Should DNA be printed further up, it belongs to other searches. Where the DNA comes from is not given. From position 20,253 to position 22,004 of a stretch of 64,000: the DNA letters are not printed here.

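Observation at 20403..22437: Extended PriS with a four-Cys C-terminal domain: possible fused primase and adjacent GINS-like gene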

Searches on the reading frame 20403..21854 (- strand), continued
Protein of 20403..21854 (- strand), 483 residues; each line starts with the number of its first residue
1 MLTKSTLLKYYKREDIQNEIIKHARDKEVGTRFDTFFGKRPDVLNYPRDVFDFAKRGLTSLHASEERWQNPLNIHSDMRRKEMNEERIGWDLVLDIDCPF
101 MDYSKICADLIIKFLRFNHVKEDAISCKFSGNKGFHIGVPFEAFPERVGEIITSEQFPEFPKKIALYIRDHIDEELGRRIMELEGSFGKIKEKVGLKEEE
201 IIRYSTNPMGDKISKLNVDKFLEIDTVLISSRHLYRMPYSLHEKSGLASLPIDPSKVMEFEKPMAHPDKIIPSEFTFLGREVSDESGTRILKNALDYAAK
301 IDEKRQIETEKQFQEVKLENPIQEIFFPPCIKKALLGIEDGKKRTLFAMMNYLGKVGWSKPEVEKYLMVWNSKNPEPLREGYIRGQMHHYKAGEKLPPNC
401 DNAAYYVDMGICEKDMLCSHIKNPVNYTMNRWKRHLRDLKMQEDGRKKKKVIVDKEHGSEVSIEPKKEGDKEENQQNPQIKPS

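Call 51: find_encoding_contigs(protein=P0106, flank=3000, max_places=1)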
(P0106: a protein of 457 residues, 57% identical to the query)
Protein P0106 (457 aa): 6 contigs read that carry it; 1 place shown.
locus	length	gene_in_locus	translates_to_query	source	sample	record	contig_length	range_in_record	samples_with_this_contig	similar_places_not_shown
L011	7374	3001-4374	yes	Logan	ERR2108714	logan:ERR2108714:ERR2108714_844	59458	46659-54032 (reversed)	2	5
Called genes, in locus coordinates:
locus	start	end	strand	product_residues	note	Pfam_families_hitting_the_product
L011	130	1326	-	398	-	PF04894:Nre_N, PF04895:Nre_C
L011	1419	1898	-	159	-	-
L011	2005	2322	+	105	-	PF01451:LMWPc (faint)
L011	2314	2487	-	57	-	-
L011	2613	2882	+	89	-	PF13656:RNA_pol_L_2, PF01193:RNA_pol_L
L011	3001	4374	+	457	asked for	PF01896:DNA_primase_S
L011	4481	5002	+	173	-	PF00416:Ribosomal_S13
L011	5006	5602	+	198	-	PF01479:S4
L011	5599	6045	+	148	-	PF00411:Ribosomal_S11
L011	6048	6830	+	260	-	PF01193:RNA_pol_L, PF01000:RNA_pol_A_bac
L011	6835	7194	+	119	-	PF17135:Ribosomal_L18, PF00828:Ribosomal_L27A (weak)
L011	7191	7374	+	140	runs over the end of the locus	PF00572:Ribosomal_L13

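Call 65: find_related_loci(query=A2, collection=genome_contigs, flank=3000)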
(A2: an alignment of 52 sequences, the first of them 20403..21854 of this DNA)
Query A2 (483 aa) in genome_contigs; peptide patterns used: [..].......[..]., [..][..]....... (x = any residue, [..] = any of these).
376 stretches matched a pattern; 353 encode a relative of the query (tblastn E <= 1e-3); the best 80 are kept; 80 distinct loci.
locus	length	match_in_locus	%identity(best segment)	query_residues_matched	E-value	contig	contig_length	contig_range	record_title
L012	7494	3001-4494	83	1-483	0e+0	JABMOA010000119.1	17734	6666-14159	MAG: Candidatus Woesearchaeota archaeon isolate bin.502 k141_5748131, whole genome shotgun sequence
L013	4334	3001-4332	87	1-444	0e+0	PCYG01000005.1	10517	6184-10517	MAG: Candidatus Woesearchaeota archaeon CG10_big_fil_rev_8_21_14_0_10_32_24 CG10_8_21_14_0.10_scaffold_13209_c, whole ge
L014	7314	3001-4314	68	1-439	0e+0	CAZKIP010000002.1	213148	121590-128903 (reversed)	MAG TPA_asm: uncultured Methanosarcinales archaeon isolate SRP200020_co5_333 genome assembly, contig: NODE_58_length_213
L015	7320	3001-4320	66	1-446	0e+0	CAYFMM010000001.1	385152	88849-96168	MAG TPA_asm: uncultured Methanosarcinales archaeon isolate ERP019367_co1_44 genome assembly, contig: NODE_30_length_3851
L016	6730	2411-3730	62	1-443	0e+0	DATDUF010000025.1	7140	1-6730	MAG TPA_asm: Candidatus Nanoarchaeia archaeon isolate SMAG_U8050 k141_1534418, whole genome shotgun sequence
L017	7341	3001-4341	61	2-447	0e+0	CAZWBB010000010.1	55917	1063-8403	MAG TPA_asm: uncultured Methanosarcinales archaeon isolate SRP077602_co2_374 genome assembly, contig: NODE_876_length_55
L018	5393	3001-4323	60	1-443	0e+0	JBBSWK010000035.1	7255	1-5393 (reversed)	MAG: Nanoarchaeota archaeon isolate H51-bin025_1 H51_bin025_1_000000000036, whole genome shotgun sequence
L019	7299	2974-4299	61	1-438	0e+0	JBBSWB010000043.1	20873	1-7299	MAG: Nanoarchaeota archaeon isolate H41-bin204_1 H41_bin204_1_000000000043, whole genome shotgun sequence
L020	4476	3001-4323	60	1-437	0e+0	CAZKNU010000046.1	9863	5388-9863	MAG TPA_asm: uncultured Methanosarcinales archaeon isolate binchicken_co191_55 genome assembly, contig: NODE_4984_length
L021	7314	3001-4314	61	1-438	0e+0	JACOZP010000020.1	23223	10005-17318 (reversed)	MAG: Candidatus Woesearchaeota archaeon isolate NC_groundwater_208_Ag_S-0.1um_42_19 S4_GD2017_2_S1_scaffold_5165, whole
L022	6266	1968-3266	59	1-438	0e+0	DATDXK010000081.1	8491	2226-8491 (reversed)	MAG TPA_asm: Candidatus Nanoarchaeia archaeon isolate SMAG_U8137 k141_1053648, whole genome shotgun sequence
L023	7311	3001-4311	61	1-439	2e-180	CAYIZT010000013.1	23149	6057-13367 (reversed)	MAG TPA_asm: uncultured Methanosarcinales archaeon isolate ERP119705_co9_54 genome assembly, contig: NODE_2243_length_23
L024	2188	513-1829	61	1-438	0e+0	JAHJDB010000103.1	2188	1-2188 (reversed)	MAG: Nanoarchaeota archaeon isolate Modern_marine.mb.327 Modern_marine.mb.327_k141_2463167, whole genome shotgun sequenc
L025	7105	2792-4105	59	1-438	0e+0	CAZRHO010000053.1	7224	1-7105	MAG TPA_asm: uncultured Methanosarcinales archaeon isolate binchicken_co141_112 genome assembly, contig: NODE_36930_leng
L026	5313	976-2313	59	1-449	2e-180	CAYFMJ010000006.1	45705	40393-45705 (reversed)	MAG TPA_asm: uncultured Methanosarcinales archaeon isolate ERP019367_co1_71 genome assembly, contig: NODE_876_length_457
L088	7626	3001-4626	42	2-477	1e-137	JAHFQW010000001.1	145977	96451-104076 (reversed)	MAG: archaeon isolate nzgw56 NODE_75_length_145978_cov_4.378659, whole genome shotgun sequence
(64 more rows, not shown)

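Call 76: search_protein_families(library=pfam, proteins=[L088:4700-5233:+], max_evalue=1)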
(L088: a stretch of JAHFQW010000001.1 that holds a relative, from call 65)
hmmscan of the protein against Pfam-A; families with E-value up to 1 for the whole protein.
L088:4700-5233:+ (178 aa): 0 families
